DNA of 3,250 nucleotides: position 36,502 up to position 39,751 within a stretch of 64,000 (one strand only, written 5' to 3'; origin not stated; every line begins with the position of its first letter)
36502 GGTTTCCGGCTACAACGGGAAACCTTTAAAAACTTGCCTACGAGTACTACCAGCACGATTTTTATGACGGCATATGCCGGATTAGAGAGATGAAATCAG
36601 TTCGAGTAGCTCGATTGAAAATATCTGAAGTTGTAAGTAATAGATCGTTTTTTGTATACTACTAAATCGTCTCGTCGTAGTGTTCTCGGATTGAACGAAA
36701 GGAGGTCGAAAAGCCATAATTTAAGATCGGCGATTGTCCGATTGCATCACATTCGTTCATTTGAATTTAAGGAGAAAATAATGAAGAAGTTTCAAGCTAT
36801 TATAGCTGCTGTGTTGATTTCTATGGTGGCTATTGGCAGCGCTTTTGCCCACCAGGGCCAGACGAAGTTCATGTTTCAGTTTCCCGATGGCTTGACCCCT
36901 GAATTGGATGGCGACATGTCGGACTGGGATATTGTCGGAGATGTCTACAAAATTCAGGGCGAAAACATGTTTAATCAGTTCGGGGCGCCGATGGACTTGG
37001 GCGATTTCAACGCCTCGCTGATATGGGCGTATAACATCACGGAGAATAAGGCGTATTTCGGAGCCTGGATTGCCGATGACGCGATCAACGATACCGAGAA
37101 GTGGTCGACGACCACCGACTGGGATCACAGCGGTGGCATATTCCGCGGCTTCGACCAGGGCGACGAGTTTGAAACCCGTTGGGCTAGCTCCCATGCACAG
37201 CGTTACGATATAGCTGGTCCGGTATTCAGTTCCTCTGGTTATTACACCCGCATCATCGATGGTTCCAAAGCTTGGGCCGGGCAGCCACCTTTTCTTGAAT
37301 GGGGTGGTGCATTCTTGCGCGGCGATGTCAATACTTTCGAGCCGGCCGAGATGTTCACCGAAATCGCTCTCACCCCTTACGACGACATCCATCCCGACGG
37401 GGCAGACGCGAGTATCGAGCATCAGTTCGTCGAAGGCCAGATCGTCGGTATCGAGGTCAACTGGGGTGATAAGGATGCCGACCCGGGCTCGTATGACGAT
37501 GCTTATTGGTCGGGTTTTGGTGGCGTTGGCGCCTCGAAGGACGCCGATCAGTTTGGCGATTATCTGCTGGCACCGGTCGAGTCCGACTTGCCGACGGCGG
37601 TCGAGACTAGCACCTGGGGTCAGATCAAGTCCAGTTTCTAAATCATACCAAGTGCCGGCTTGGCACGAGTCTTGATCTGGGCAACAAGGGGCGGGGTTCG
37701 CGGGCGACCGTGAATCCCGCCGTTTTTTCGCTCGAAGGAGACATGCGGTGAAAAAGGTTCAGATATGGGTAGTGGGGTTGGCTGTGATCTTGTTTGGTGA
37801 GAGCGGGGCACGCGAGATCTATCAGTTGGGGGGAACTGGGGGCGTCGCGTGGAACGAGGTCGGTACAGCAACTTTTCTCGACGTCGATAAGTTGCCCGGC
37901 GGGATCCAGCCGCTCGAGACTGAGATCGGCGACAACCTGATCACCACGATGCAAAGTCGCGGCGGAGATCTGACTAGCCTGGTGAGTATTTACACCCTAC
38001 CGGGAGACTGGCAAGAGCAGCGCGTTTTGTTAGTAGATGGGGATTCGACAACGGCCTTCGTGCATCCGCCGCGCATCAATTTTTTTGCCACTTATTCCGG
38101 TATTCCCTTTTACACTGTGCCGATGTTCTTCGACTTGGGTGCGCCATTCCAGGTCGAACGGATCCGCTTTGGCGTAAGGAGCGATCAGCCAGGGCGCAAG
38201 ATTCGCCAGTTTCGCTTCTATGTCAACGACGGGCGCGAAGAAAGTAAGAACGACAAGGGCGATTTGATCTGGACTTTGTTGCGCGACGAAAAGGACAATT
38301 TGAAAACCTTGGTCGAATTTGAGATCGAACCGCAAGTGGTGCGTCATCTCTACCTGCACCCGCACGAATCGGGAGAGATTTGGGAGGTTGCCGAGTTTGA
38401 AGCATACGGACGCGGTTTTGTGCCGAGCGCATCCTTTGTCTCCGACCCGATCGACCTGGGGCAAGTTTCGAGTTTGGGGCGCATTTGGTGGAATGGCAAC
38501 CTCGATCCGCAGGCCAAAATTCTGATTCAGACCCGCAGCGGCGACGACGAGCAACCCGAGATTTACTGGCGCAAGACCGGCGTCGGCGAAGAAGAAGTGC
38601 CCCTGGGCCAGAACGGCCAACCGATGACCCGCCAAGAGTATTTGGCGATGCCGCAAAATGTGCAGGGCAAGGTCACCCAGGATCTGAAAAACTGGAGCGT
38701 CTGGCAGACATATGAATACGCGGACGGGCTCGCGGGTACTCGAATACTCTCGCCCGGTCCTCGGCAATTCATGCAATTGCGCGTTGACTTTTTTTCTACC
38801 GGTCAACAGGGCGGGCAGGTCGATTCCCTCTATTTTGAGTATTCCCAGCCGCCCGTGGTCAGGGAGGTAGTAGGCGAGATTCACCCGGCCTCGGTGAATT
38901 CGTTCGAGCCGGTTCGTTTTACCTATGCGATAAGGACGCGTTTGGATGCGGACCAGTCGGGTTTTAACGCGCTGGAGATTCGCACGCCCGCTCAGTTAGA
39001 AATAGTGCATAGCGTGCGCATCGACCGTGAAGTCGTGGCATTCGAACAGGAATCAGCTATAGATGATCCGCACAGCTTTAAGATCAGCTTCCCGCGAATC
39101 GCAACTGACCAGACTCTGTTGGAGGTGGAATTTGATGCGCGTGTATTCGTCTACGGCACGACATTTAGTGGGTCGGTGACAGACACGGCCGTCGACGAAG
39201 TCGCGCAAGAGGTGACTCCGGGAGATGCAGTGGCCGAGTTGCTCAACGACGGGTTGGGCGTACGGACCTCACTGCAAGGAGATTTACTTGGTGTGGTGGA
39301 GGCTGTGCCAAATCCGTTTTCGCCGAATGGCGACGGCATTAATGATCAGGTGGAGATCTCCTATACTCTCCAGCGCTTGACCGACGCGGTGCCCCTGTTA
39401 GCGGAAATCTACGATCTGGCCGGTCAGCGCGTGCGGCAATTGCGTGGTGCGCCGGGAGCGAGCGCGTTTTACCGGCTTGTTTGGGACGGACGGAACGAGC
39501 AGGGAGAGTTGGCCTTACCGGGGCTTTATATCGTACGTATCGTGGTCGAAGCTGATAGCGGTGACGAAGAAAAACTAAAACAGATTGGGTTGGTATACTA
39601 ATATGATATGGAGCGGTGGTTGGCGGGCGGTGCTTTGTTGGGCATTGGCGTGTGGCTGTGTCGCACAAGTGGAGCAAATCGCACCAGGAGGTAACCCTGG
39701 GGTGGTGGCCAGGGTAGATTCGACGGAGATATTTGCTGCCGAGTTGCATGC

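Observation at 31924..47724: Locus of four divergent paralogs of a discoidin-domain / T9SS-like-CTD secreted protein, interleaved with a giant putative OM protein, a SurA-like chaperone and a metallophosphoesterase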

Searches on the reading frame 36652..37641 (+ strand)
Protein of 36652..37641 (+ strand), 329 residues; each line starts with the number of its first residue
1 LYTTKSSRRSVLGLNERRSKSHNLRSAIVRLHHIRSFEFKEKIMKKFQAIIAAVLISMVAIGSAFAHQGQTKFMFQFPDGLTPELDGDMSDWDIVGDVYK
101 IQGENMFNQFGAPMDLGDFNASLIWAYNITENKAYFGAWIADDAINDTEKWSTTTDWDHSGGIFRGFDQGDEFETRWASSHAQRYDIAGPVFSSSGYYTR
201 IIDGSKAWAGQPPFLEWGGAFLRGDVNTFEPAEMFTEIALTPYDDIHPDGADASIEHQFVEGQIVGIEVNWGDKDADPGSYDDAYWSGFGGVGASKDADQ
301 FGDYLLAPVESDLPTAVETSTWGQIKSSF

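Call 4: search_protein_families(library=pfam, proteins=[window:36652-37641:+], max_evalue=0.1)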
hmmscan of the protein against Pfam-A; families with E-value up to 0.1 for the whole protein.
window:36652-37641:+ (329 aa): 0 families

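Call 5: search_protein_families(library=ncbifam, proteins=[window:36652-37641:+], max_evalue=0.1)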
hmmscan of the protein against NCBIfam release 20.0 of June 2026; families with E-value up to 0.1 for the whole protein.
window:36652-37641:+ (329 aa): 0 families

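Call 61: search_protein_families(library=pfam, proteins=[window:36781-37641:+], max_evalue=1)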
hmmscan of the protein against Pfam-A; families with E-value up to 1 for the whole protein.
window:36781-37641:+ (286 aa): 1 family
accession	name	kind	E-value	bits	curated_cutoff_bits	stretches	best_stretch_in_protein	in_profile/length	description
PF20130.4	DUF6520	-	0.28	12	25.4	1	1-30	1-29/83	Family of unknown function (DUF6520)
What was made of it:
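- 36781..37641 (+): G329, a 286-aa secreted protein from the MKKF start, with a probable CBM9/DOMON-like fold and the family's conserved C-terminal motif 'TAVE..sWGqIKssF'. No Pfam hit for the window copy (calls 4, 61).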

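Call 71: search_solved_structures(query=A3, max_evalue=10, show_alignments=1)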
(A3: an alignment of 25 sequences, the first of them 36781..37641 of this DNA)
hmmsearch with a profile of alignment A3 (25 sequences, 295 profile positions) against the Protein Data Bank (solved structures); distinct sequences matched with E-value up to 10: 1.
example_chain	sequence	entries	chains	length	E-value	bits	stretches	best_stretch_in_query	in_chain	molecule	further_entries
7nwn_AAA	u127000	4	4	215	0.2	14.2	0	91-123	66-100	Beta-xylanase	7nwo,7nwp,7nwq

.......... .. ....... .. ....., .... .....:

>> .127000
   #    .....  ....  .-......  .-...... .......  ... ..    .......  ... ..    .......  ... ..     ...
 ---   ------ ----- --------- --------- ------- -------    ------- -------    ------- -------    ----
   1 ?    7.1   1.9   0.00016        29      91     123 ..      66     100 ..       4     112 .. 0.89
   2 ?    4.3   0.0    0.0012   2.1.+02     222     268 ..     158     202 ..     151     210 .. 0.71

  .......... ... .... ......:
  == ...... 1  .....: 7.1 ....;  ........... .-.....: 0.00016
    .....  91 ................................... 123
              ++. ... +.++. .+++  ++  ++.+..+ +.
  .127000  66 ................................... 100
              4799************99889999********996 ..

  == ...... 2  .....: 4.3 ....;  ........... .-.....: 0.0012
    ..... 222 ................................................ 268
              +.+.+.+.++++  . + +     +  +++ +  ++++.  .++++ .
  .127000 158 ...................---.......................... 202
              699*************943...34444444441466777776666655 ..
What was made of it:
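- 36781..37641 (+): The family profile hits a xylanase CBM9 in the PDB at E 0.2 (call 71).
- On CBM9 / DOMON-like (for G329): The family profile matches a xylanase CBM9 chain in the PDB (7nwn) at E 0.2 (call 71).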

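Call 72: search_protein_families(library=pfam, alignment_id=A3, max_evalue=0.1)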
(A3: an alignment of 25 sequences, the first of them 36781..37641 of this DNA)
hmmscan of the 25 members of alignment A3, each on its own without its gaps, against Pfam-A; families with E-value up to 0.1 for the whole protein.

A. member 1, window:36781-37641:+ (286 aa): 0 families

B. families by the number of members that match (of 25 scanned): 1 family
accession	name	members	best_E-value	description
PF06452.16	CBM9_1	3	4.3e-05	Carbohydrate family 9 binding domain-like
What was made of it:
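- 36781..37641 (+): Three of 25 family members hit CBM9_1, best E 4e-5 (call 72).
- On CBM9 / DOMON-like (for G329): Three of 25 family members hit, best E 4.3e-5 (call 72).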

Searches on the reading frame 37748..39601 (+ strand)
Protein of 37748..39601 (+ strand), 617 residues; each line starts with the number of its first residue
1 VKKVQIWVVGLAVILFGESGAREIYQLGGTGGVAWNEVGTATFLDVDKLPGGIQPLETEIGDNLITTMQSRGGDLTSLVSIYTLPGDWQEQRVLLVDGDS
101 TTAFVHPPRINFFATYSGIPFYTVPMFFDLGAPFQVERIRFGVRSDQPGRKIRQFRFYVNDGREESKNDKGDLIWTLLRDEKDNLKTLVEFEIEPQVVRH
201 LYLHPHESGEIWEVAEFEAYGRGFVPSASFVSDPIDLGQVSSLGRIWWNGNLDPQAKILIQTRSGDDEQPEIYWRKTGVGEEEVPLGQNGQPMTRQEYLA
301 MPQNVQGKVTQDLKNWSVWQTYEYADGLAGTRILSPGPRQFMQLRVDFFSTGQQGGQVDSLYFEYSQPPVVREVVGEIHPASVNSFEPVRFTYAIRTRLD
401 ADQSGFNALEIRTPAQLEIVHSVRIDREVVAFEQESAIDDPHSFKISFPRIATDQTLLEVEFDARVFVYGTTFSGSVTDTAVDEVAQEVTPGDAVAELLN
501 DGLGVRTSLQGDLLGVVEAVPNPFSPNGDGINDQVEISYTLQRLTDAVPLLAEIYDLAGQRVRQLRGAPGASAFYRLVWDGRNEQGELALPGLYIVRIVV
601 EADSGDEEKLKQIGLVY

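Call 4: search_protein_families(library=pfam, proteins=[window:37748-39601:+], max_evalue=0.1)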
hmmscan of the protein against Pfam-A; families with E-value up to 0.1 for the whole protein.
window:37748-39601:+ (617 aa): 2 families
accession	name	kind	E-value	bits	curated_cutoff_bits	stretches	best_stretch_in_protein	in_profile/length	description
PF13585.12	CHU_C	-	3.7e-06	27.4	27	1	520-604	3-76/86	CHU_C Type IX secretion signal domain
PF13860.13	FlgD_ig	-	1.2e-05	25.6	27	1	538-600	15-75/79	FlgD Ig-like domain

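Call 5: search_protein_families(library=ncbifam, proteins=[window:37748-39601:+], max_evalue=0.1)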
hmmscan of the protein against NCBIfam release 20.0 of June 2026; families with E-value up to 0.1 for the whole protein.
window:37748-39601:+ (617 aa): 6 families
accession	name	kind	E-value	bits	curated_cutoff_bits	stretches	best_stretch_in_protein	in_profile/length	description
NF033707.1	T9SS_sortase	equivalog_domain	1.2e-05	23.2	420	1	517-611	999-1090/1095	type IX secretion system sortase PorU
NF009452.0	PRK12812.1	equivalog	0.00073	18.8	258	1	545-609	149-215/289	flagellar basal body rod modification protein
NF005176.1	PRK06655.1-1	equivalog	0.0043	17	230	1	550-610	99-158/197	flagellar hook assembly protein FlgD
TIGR04183.1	Por_Secre_tail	domain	0.014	15.4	23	1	521-601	3-61/72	T9SS type A sorting domain-containing protein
TIGR04131.1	Bac_Flav_CTERM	domain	0.027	14.6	35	1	520-567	3-46/85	T9SS type B sorting domain-containing protein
NF009276.0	PRK12633.1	equivalog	0.032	13.9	383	1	544-613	125-192/234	flagellar basal body rod modification protein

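Call 10: find_homologous_proteins(query=window:37748-39601:+, max_evalue=0.00001)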
Query window:37748-39601:+ (617 aa): 104 proteins with E <= 0.00001 among 8000 candidates.
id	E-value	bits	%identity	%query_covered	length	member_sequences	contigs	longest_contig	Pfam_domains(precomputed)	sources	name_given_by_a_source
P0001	0.0e+0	1390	99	100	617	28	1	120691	PF13585.13,PF13860.13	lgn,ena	-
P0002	0.0e+0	1269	89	100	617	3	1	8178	PF13585.13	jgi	jgi:hypothetical protein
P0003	0.0e+0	1240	87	100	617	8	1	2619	PF13585.13,PF13860.13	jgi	-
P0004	0.0e+0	1211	84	100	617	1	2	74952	PF13585.13,PF13860.13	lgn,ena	-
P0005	0.0e+0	1125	78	100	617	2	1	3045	PF13585.13,PF13860.13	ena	-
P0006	0.0e+0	1096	76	100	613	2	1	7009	PF13585.13,PF13860.13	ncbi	-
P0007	2.7e-286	969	69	100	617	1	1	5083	PF13585.13,PF13860.13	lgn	-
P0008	3.1e-281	953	68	100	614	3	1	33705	PF13585.13,PF13860.13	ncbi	-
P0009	2.0e-279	947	67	100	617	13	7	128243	PF13585.13,PF13860.13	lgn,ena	-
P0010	8.3e-275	931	66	100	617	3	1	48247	PF13585.13,PF13860.13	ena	-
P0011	8.6e-275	931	66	99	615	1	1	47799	-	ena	-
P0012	2.3e-273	927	66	99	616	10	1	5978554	PF13585.13,PF13860.13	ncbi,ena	-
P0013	7.6e-273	925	66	99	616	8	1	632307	PF13585.13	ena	-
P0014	1.0e-271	921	66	99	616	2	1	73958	PF13585.13,PF13860.13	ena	-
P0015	1.9e-271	920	66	100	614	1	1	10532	PF13585.13,PF13860.13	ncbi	-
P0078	2.2e-185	636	50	97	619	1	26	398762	PF13585.13,PF13860.13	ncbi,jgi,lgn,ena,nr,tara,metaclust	ncbi:MAG TPA: hypothetical protein DGN59_20700 [Candidatus Latescibacteria bacterium]|jgi:hypothetic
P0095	2.0e-51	194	33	65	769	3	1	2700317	PF00754.32,PF13585.13,PF22633.4,PF13860.13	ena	-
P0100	2.2e-37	147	29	100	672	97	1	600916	PF13860.13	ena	-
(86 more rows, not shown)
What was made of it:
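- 37748..39601 (+): P2, a 617-aa P-family protein. Orthologs at 50-99% identity occur in Latescibacterota MAGs, named 'gliding motility-associated C-terminal domain-containing protein' or 'FlgD Ig-like domain containing protein' (call 10).
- Type-B-like CTD with the '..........' motif, which public annotation calls 'gliding motility-associated C-terminal domain' (calls 4, 10).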

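Call 12: find_encoding_contigs(protein=P0078, flank=10000, max_places=3)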
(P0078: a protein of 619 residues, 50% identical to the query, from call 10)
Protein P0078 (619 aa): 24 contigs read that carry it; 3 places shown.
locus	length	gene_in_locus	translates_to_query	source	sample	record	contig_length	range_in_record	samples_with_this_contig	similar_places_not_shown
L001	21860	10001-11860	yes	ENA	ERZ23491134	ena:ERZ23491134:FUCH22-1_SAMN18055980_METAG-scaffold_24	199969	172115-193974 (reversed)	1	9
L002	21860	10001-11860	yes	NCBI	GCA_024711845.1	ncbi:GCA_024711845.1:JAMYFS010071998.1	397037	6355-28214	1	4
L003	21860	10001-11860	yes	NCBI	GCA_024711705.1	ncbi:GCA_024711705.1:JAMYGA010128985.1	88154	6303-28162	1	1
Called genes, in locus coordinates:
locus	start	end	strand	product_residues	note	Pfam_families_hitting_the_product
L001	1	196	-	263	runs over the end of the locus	PF01987:AIM24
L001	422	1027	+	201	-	PF08309:LVIVD (weak)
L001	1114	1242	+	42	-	-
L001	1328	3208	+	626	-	PF16656:Pur_ac_phosph_N, PF00149:Metallophos, PF13860:FlgD_ig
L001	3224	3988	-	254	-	-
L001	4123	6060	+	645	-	PF13585:CHU_C, PF13860:FlgD_ig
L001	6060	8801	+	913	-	-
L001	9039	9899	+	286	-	-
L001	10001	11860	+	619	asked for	PF13585:CHU_C (weak), PF13860:FlgD_ig (weak)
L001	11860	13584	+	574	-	PF00639:Rotamase (weak), PF13616:Rotamase_3 (faint), PF13145:Rotamase_2 (weak)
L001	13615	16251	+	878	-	PF00754:F5_F8_type_C (faint), PF22633:F5_F8_type_C_2 (faint), PF13860:FlgD_ig (faint)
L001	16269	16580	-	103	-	-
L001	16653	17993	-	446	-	PF00155:Aminotran_1_2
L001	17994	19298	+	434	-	PF01546:Peptidase_M20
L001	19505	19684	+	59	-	-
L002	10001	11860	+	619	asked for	PF13585:CHU_C (weak), PF13860:FlgD_ig (weak)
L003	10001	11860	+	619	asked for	PF13585:CHU_C (weak), PF13860:FlgD_ig (weak)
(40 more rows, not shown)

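Call 13: find_encoding_contigs(protein=P0095, flank=10000, max_places=2)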
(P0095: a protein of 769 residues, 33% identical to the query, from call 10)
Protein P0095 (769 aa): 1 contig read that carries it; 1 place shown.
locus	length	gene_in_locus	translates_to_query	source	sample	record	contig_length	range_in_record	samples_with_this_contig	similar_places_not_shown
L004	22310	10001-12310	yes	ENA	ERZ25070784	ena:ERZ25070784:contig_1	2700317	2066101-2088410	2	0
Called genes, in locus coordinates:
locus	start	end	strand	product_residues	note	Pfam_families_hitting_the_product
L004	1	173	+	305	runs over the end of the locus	PF02729:OTCace_N, PF00185:OTCace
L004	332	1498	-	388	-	PF13173:AAA_14, PF13635:DUF4143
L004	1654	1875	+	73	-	-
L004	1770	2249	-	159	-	PF01967:MoaC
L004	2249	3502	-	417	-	PF00180:Iso_dh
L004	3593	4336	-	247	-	PF21948:LplA-B_cat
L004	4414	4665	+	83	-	-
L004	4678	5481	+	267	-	PF05721:PhyH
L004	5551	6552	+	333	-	PF13620:CarboxypepD_reg (faint), PF13860:FlgD_ig, PF00404:Dockerin_1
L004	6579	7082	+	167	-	PF07705:CARDB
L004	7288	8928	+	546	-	PF00118:Cpn60_TCP1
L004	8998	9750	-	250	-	PF01551:Peptidase_M23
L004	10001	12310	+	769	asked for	PF00754:F5_F8_type_C (weak), PF22633:F5_F8_type_C_2 (faint), PF13585:CHU_C (weak), PF13860:FlgD_ig (weak)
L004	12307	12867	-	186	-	-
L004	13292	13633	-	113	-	-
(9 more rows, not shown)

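Call 14: find_encoding_contigs(protein=P0100, flank=10000, max_places=2)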
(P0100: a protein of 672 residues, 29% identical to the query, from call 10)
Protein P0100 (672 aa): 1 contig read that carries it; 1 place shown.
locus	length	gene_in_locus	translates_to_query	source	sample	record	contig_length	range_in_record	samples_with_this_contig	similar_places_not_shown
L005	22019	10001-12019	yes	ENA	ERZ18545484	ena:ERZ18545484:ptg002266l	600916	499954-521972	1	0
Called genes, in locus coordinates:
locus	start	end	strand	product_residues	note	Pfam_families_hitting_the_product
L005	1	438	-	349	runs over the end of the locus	PF00389:2-Hacid_dh, PF02826:2-Hacid_dh_C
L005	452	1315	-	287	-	PF23023:Anti-Pycsar_Apyc1, PF00753:Lactamase_B (weak), PF12706:Lactamase_B_2 (weak)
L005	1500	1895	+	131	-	PF07883:Cupin_2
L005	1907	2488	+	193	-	PF13302:Acetyltransf_3, PF00583:Acetyltransf_1, PF13523:Acetyltransf_8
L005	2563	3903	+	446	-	PF03447:NAD_binding_3 (weak), PF21135:DRL_cat, PF08666:SAF (weak)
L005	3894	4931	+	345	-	PF01408:GFO_IDH_MocA (weak), PF02894:GFO_IDH_MocA_C, PF22725:GFO_IDH_MocA_C3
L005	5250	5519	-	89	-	-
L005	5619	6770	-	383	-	PF13439:Glyco_transf_4, PF13579:Glyco_trans_4_4 (weak), PF20706:GT4-conflict, PF00534:Glycos_transf_1, PF13692:Glyco_trans_1_4, PF13524:Glyco_trans_1_2 (weak)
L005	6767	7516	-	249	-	PF11249:DUF3047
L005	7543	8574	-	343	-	PF03706:LPG_synthase_TM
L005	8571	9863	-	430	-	PF01066:CDP-OH_P_transf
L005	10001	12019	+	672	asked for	PF13860:FlgD_ig (weak)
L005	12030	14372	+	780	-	PF00754:F5_F8_type_C (faint), PF22633:F5_F8_type_C_2 (faint), PF13585:CHU_C (weak)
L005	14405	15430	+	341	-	PF01408:GFO_IDH_MocA, PF22725:GFO_IDH_MocA_C3, PF02894:GFO_IDH_MocA_C (weak)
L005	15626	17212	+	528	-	-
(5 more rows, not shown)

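Call 33: predict_structure(alignment_id=A2)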
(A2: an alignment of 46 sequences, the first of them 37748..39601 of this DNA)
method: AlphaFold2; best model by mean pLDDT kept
length: 617 residues; sequences in the alignment: 46
mean_pLDDT: 88.2   pTM: 0.77
mean pLDDT of the five models: 88.2, 88.1, 87.9, 86.3, 85.5
residues with pLDDT >= 90: 387; 70-90: 182; 50-70: 40; < 50: 8
segments of 3 or more residues with pLDDT < 50: 13-19
pLDDT, mean of each block of 10 residues (from residue 1): 55 46 91 91 90 94 93 82 75 90 88 72 90 96 93 94 90 92 93 94 85 94 96 95 95 96 95 89 86 90 89 94 92 91 97 94 93 92 87 94 91 90 96 82 93 95 88 92 89 82 80 82 90 90 70 90 83 84 91 91 78 92
secondary structure, 60 per line:
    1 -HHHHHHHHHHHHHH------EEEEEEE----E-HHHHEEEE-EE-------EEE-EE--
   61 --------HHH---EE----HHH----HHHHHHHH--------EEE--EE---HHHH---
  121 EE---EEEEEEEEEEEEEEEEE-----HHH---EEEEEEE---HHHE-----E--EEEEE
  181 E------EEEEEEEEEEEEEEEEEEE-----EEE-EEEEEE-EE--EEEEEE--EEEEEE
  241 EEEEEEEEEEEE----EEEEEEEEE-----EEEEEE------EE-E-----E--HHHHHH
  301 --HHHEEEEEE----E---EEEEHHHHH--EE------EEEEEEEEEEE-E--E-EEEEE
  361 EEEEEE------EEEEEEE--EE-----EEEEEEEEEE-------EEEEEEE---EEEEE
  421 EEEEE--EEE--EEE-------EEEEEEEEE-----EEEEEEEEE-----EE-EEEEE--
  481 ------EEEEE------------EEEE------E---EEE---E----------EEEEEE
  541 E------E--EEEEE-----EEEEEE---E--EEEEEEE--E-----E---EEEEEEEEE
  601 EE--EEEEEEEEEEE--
elements in order: H2-15 E22-28 H35-38 E39-42 E53-55 H88-95 E104-106 H114-117 E126-142 E154-160 E176-181 E188-206 E212-214 E216-221 E227-232 E235-252 E257-265 E271-276 H295-300 E306-311 E320-323 H324-328 E339-349 E356-366 E373-379 E389-398 E406-412 E416-425 E428-430 E433-435 E443-451 E457-465 E474-478 E487-491 E504-507 E518-520 E535-541 E551-555 E561-566 E573-579 E592-602 E605-615
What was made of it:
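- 37748..39601 (+): AF2 model pLDDT 88 (call 33).
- On Chaperone-usher pathway: P2 models as complete domains (call 33).
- The P proteins have complete domains with their own CTD, not incomplete Ig folds that need donor strands (call 33).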
